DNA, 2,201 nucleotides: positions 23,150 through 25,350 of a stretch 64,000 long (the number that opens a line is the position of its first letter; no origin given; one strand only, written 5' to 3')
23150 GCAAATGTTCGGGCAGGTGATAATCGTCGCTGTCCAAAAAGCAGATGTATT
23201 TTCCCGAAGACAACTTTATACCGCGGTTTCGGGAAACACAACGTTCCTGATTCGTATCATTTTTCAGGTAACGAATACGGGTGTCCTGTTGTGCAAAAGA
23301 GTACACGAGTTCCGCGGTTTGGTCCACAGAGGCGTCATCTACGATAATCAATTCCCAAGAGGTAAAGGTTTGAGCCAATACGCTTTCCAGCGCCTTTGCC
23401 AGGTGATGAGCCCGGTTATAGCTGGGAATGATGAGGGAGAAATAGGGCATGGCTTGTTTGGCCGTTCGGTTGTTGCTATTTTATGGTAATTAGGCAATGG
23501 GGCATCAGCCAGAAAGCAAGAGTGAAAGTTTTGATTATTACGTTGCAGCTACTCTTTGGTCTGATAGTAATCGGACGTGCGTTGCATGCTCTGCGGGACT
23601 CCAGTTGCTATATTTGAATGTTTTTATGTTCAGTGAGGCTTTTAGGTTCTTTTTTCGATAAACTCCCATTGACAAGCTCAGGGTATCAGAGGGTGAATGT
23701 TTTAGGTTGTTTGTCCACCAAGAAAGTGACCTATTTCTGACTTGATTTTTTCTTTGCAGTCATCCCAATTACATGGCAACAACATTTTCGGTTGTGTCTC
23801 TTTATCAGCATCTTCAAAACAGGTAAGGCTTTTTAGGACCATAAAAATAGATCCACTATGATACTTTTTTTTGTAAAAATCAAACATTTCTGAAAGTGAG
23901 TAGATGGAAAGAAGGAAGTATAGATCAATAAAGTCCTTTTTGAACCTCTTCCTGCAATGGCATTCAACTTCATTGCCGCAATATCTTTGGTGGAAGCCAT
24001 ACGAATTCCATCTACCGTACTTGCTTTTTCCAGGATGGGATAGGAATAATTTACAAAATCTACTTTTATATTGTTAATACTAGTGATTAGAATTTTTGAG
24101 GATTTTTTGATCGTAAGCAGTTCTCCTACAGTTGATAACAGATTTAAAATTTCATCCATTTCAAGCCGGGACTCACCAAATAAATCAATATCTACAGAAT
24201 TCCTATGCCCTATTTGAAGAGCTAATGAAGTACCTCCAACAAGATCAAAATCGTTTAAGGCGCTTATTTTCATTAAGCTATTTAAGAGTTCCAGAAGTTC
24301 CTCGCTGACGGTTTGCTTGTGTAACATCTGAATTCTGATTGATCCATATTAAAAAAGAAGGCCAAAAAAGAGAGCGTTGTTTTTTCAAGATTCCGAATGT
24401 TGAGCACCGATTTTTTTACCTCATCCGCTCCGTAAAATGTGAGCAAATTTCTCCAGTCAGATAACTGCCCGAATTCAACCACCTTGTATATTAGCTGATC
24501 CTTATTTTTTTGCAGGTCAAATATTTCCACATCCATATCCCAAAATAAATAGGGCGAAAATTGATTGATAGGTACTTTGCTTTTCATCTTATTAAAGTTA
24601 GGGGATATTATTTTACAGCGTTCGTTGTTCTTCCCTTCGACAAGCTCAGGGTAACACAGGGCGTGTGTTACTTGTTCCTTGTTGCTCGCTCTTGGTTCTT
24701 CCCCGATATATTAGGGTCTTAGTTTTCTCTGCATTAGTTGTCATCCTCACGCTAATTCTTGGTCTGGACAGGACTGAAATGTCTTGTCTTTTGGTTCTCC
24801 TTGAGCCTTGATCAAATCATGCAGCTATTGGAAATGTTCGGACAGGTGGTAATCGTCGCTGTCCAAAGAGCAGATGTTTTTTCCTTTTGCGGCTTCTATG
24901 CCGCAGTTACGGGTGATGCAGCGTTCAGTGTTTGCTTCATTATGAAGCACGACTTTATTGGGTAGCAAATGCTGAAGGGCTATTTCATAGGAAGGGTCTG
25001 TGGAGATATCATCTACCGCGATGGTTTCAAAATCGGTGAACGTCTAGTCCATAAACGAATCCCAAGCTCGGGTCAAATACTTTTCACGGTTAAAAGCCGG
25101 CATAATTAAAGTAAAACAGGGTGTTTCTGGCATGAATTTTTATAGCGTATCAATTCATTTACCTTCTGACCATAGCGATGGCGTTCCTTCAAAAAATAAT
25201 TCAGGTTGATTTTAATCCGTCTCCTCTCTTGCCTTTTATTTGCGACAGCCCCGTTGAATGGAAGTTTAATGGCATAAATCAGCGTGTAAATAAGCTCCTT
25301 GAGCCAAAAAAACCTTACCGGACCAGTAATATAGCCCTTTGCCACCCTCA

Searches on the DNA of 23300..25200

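Call 18: search_rna_families(source=window, start=23300, end=25200, threshold=evalue, max_evalue=10)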
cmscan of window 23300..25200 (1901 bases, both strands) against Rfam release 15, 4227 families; matches with E-value up to 10: 1.
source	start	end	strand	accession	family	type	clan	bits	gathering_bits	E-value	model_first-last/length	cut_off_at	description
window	24080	24165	-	RF00479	snosnR71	Gene; snRNA; snoRNA; CD-box;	CL00051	22.1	60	1.8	1-97/97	no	Small nucleolar RNA snR71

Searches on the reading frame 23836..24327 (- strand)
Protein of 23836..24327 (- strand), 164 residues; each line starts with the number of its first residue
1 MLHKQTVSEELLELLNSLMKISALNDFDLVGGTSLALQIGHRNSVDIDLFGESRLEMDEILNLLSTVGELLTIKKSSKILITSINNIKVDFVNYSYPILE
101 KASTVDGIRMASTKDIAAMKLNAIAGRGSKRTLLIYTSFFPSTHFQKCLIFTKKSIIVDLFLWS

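Call 7: search_protein_families(library=pfam, proteins=[window:23836-24327:-], max_evalue=1)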
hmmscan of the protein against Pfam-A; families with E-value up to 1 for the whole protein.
seq(164 aa): 2 families
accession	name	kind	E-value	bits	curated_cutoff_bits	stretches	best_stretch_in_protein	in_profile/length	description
PF08843.17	AbiEii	-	4.3e-09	37.1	22.5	1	20-99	8-93/238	Nucleotidyl transferase AbiEii toxin, Type IV TA system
PF19502.5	DUF6036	-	0.0019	18.5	23.6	1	11-124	3-107/164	Nucleotidyltransferase of unknown function (DUF6036)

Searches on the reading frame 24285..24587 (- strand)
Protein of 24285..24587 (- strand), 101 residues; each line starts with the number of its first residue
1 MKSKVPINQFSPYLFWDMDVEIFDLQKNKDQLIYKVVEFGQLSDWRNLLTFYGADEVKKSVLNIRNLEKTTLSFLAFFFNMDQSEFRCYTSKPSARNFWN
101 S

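Call 7: search_protein_families(library=pfam, proteins=[window:24285-24587:-], max_evalue=1)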
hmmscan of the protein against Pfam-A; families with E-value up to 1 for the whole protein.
seq(101 aa): 1 family
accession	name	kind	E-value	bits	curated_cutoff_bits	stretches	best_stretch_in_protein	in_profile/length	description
PF21956.1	DUF6922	-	2.3e-16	59.4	27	1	10-60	1-51/52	Family of unknown function (DUF6922)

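Call 8: search_protein_families(library=ncbifam, proteins=[window:24285-24587:-], max_evalue=1)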
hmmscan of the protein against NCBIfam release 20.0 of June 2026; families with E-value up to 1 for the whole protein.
seq(101 aa): 0 families

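Call 9: search_protein_families(library=padloc, proteins=[window:24285-24587:-], max_evalue=1)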
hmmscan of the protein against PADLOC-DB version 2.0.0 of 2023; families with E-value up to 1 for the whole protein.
seq(101 aa): 0 families

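Call 10: find_encoding_contigs(protein=window:24285-24587:-, flank=10000, max_places=10)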
Protein seq(101 aa) (101 aa): 3 contigs read that carry it; 3 places shown.
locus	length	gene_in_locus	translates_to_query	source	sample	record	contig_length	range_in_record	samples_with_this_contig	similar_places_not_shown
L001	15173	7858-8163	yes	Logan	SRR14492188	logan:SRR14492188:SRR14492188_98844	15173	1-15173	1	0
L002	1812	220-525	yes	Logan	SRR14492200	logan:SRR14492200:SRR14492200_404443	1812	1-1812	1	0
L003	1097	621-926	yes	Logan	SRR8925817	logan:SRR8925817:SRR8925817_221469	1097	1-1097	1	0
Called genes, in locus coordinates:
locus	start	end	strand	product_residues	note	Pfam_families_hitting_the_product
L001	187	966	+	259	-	PF05050:Methyltransf_21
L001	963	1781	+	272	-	PF01531:Glyco_transf_11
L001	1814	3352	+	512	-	-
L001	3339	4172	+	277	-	PF05148:Methyltransf_8 (weak), PF08241:Methyltransf_11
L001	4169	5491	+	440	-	PF13439:Glyco_transf_4, PF00534:Glycos_transf_1, PF13692:Glyco_trans_1_4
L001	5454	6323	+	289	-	PF00535:Glycos_transf_2, PF10111:Glyco_tranf_2_2, PF13641:Glyco_tranf_2_3 (weak)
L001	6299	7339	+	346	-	PF13632:Glyco_trans_2_3 (faint), PF00535:Glycos_transf_2, PF13641:Glyco_tranf_2_3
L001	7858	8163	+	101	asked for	PF21956:DUF6922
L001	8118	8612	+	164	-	PF08843:AbiEii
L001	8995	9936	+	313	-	PF00535:Glycos_transf_2, PF10111:Glyco_tranf_2_2, PF13641:Glyco_tranf_2_3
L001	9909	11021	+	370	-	PF04577:Glyco_transf_61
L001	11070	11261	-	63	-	-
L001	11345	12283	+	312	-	PF00535:Glycos_transf_2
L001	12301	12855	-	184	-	PF13612:DDE_Tnp_1_3, PF01609:DDE_Tnp_1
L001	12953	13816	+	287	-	PF00551:Formyl_trans_N, PF02911:Formyl_trans_C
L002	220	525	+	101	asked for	PF21956:DUF6922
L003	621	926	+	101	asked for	PF21956:DUF6922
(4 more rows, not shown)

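Call 32: find_homologous_proteins(query=window:24285-24587:-)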
Query seq(101 aa) (101 aa): 18 proteins with E <= 0.001 among 18 candidates.
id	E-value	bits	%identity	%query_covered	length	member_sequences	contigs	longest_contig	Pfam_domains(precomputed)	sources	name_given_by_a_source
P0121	6.2e-62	224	100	100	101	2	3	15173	PF21956.2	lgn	-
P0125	4.8e-53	195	86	100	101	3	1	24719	PF21956.2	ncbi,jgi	jgi:hypothetical protein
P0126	7.1e-39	150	64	100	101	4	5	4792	PF21956.2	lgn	-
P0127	1.6e-36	142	65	94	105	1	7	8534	PF21956.2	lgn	-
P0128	2.3e-36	142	62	100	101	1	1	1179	PF21956.2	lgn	-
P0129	1.8e-32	129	58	100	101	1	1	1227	PF21956.2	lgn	-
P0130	5.6e-32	128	55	100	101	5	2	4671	PF21956.2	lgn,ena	-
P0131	6.2e-30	121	53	100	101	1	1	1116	PF21956.2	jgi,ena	jgi:hypothetical protein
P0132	2.2e-28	116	49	99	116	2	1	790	PF21956.2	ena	-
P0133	2.5e-28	116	50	100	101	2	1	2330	PF21956.2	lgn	-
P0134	8.7e-28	114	50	100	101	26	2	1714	PF21956.2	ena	-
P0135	1.0e-27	114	50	100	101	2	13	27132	PF21956.2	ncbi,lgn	-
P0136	4.8e-26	109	45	100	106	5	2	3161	PF21956.2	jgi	-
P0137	3.8e-25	106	57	83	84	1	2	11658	PF21956.2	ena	-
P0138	1.2e-22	98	47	90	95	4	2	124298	PF21956.2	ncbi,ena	-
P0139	1.9e-18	84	40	93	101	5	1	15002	PF21956.2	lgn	-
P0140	2.0e-18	84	43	96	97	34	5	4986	PF21956.2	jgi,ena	jgi:hypothetical protein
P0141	2.7e-14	71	37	93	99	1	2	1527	PF21956.2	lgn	-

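Call 43: find_encoding_contigs(protein=P0127, flank=5000, max_places=5)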
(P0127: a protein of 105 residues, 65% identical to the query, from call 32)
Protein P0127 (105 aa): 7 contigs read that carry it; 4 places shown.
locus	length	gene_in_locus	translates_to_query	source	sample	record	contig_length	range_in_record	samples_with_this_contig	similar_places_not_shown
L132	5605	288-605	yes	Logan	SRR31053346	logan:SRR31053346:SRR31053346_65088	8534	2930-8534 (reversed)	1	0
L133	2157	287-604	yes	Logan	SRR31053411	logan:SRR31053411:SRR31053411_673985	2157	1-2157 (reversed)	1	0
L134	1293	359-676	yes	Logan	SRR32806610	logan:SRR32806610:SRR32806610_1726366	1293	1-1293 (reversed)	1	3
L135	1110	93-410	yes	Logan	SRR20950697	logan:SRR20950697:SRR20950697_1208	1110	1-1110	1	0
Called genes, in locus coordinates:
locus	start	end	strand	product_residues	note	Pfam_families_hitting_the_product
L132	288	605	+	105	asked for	PF21956:DUF6922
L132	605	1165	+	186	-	PF08843:AbiEii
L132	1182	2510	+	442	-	PF13579:Glyco_trans_4_4, PF13439:Glyco_transf_4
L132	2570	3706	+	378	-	PF02568:ThiI (weak), PF03054:tRNA_Me_trans (faint), PF06508:QueC (weak)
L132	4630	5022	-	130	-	PF13701:DDE_Tnp_1_4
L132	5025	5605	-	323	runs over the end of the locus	PF13701:DDE_Tnp_1_4, PF01609:DDE_Tnp_1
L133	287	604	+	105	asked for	PF21956:DUF6922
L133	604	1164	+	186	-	PF08843:AbiEii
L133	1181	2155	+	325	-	?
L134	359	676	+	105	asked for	PF21956:DUF6922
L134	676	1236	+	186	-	PF08843:AbiEii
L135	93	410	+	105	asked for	PF21956:DUF6922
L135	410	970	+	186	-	PF08843:AbiEii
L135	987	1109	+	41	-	?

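Call 44: find_encoding_contigs(protein=P0126, flank=5000, max_places=5)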
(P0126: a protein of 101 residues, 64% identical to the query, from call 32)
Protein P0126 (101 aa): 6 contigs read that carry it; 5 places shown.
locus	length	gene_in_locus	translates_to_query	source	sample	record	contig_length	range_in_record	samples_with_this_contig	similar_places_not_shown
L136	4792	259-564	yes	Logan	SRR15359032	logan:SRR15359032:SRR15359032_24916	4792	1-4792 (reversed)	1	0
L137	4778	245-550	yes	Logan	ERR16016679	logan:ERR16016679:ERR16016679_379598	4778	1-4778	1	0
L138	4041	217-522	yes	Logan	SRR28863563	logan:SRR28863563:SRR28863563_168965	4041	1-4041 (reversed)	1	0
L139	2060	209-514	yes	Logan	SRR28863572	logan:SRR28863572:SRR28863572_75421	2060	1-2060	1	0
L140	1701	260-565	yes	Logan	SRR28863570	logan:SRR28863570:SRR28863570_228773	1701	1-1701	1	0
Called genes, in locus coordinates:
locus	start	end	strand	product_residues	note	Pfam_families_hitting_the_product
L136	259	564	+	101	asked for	PF21956:DUF6922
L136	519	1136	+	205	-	PF08843:AbiEii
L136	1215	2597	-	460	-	-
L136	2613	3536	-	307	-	PF01370:Epimerase, PF04321:RmlD_sub_bind, PF16363:GDP_Man_Dehyd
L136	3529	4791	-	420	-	?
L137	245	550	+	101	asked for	PF21956:DUF6922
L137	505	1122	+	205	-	PF08843:AbiEii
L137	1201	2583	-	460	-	-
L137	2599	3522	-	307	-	PF01370:Epimerase, PF04321:RmlD_sub_bind (weak), PF16363:GDP_Man_Dehyd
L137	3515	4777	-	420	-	?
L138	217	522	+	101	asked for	PF21956:DUF6922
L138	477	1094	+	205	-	PF08843:AbiEii (weak)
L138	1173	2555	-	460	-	-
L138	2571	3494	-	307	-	PF01370:Epimerase, PF04321:RmlD_sub_bind (weak), PF16363:GDP_Man_Dehyd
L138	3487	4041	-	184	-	?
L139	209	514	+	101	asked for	PF21956:DUF6922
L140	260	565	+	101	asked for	PF21956:DUF6922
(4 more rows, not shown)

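Call 45: predict_structure(alignment_id=A3)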
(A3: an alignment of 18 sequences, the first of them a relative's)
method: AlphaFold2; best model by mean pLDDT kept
length: 101 residues; sequences in the alignment: 18
mean_pLDDT: 84.9   pTM: 0.73
mean pLDDT of the five models: 84.9, 84.0, 83.2, 82.1, 81.1
residues with pLDDT >= 90: 59; 70-90: 26; 50-70: 13; < 50: 3
segments of 3 or more residues with pLDDT < 50: 1-3
pLDDT, mean of each block of 10 residues (from residue 1): 63 85 83 93 94 94 93 95 92 60 53
secondary structure, 60 per line:
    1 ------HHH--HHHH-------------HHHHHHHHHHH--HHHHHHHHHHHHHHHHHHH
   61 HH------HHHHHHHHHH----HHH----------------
elements in order: H12-15 H29-39 H42-62 H69-78

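Call 48: search_protein_representatives(alignment_id=A3)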
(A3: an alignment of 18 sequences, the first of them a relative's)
Query: 18 sequences, 101 profile positions. Proteins with E-value up to 0.001 (for the whole library): 2131; up to 1e-10: 717; up to 1e-30: 12. The best 150 are listed.
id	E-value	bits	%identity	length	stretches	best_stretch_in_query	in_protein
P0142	1.7e-37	143.6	-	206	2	3-96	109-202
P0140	3.3e-35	136.3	-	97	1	6-101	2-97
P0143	2.3e-34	133.6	-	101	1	1-101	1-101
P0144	2.7e-34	133.3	-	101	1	1-100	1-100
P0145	3.8e-34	132.8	-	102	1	3-100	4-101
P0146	4.2e-33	129.5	-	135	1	1-100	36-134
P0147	2.1e-32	127.3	-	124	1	4-101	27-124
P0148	8.5e-32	125.3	-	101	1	1-101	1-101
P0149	1.9e-31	124.2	-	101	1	1-101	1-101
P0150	5.7e-31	122.6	-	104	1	3-101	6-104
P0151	7.5e-31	122.3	-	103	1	3-100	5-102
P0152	9.7e-31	121.9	-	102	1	5-101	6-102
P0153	2.2e-30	120.8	-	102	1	6-101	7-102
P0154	4.3e-30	119.8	-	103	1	5-100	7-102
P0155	5.6e-30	119.5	-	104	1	3-101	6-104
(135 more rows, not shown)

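Call 73: search_solved_structures(query=A3, max_evalue=10)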
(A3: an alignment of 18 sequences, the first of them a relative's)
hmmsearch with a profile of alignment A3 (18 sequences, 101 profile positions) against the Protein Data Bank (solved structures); distinct sequences matched with E-value up to 10: 10.
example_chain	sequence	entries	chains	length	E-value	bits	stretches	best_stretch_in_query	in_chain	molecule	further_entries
4d4e_A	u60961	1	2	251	0.0035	20.6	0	29-66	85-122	ARMADILLO REPEAT PROTEIN ARM00016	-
5mfb_A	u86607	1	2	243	0.0039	20.4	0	29-66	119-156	YIII(Dq)4CqI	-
4d49_A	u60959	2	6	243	0.0071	19.6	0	30-66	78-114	ARMADILLO REPEAT PROTEIN ARM00027 | YIII(Dq.V1)4CPAF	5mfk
8zxx_A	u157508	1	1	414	0.11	15.8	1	10-88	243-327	1-deoxy-D-xylulose 5-phosphate reductoisomerase, apicoplastic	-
4y67_A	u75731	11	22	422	0.11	15.7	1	10-88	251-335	1-deoxy-D-xylulose 5-phosphate reductoisomerase, apicoplast | 1-deoxy-D-xylulose 5-phosphate reductoisomerase, apicoplastic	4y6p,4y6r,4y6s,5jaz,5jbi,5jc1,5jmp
4gae_A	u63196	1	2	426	0.12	15.7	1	10-88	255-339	1-deoxy-D-xylulose 5-phosphate reductoisomerase, apicoplast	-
4kp7_A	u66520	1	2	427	0.12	15.7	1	10-88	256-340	1-deoxy-D-xylulose 5-phosphate reductoisomerase, apicoplast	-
3au8_A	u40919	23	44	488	0.17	15.2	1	10-88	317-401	1-deoxy-D-xylulose 5-phosphate reductoisomerase | 1-deoxy-D-xylulose 5-phosphate reductoisomerase, apicoplast | 1-deoxy-D-xylulose 5-phosphate reductoisomerase,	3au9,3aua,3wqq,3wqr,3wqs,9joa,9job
9z6y_A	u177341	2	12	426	0.34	14.2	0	14-50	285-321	Drt3a reverse transcriptase protein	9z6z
7el2_A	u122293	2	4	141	2.5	11.4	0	44-72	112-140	Homoprotocatechuate degradation operon regulator HpaR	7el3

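Call 76: fold_search(model_id=the predicted structure, library=pdb)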
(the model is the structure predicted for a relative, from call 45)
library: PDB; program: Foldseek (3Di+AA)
matches with E <= 10: 18; with E <= 0.001: 0
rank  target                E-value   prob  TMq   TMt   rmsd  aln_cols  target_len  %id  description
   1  4l7a_A                3.1e+00  0.09  0.28  0.13   9.0        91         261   10  Crystal structure of a putative zinc-binding metallo-peptidase (BACCAC_01431) from Bacteroides caccae ATCC 43185 at 2. (released 2013-07-03)
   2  4l7a_B                6.6e+00  0.05  0.22  0.11   8.7        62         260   11  Crystal structure of a putative zinc-binding metallo-peptidase (BACCAC_01431) from Bacteroides caccae ATCC 43185 at 2. (released 2013-07-03)
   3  8thj_A                7.0e+00  0.03  0.18  0.05   9.6        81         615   12  Cryo-EM structure of the Tripartite ATP-independent Periplasmic (TRAP) transporter SiaQM from Haemophilus influenzae ( (released 2023-11-22)
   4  5v3v_A                7.0e+00  0.02  0.22  0.19  13.1        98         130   15  Crystal Structure of the Group II Truncated Hemoglobin from Bacillus Anthracis: Tyr26Ala Mutant (released 2017-04-12)
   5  4jiu                  7.8e+00  0.05  0.26  0.25   9.7        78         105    9  Crystal structure of the metallopeptidase zymogen of Pyrococcus abyssi abylysin (released 2013-06-12)
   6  4x9o_A                7.8e+00  0.04  0.27  0.11  11.1        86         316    8  Beta-ketoacyl-ACP synthase III -2 (FabH2) (C113A) from Vibrio Cholerae soaked with octanoyl-CoA: conformational change (released 2015-03-11)
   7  5c8d_E                7.8e+00  0.03  0.24  0.12   8.9        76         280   14  Crystal structure of full-length Thermus thermophilus CarH bound to adenosylcobalamin (dark state) (released 2015-09-30)
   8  8q86_G                8.3e+00  0.06  0.24  0.14   9.9        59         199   10  Trimer of the dimeric SaPI2 Stl transcriptional regulator (released 2025-03-05)
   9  5hy7_C                8.8e+00  0.07  0.19  0.34   6.2        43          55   19  SF3B10-SF3B130 from Chaetomium thermophilum (released 2016-10-26)
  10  3t7u_A                9.3e+00  0.06  0.32  0.13   7.8        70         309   14  A NeW Crystal structure of APC-ARM (released 2011-12-14)
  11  2dik                  9.3e+00  0.02  0.22  0.04  15.1       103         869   12  R337A MUTANT OF PYRUVATE PHOSPHATE DIKINASE (released 1999-09-13)
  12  7f7o_A                9.8e+00  0.04  0.32  0.13  11.0        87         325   16  APC-Asef FP assay tracer (released 2022-07-06)
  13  5iz9_A                9.8e+00  0.04  0.31  0.12  10.8        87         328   16  Protein-protein interaction (released 2017-07-05)
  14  6hlm_A                9.8e+00  0.03  0.21  0.15   9.7        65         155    9  Variant G129D of NuoEF from Aquifex aeolicus bound to NAD+ (released 2019-06-26)
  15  4x9o_B                9.8e+00  0.03  0.25  0.10  11.1        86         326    7  Beta-ketoacyl-ACP synthase III -2 (FabH2) (C113A) from Vibrio Cholerae soaked with octanoyl-CoA: conformational change (released 2015-03-11)
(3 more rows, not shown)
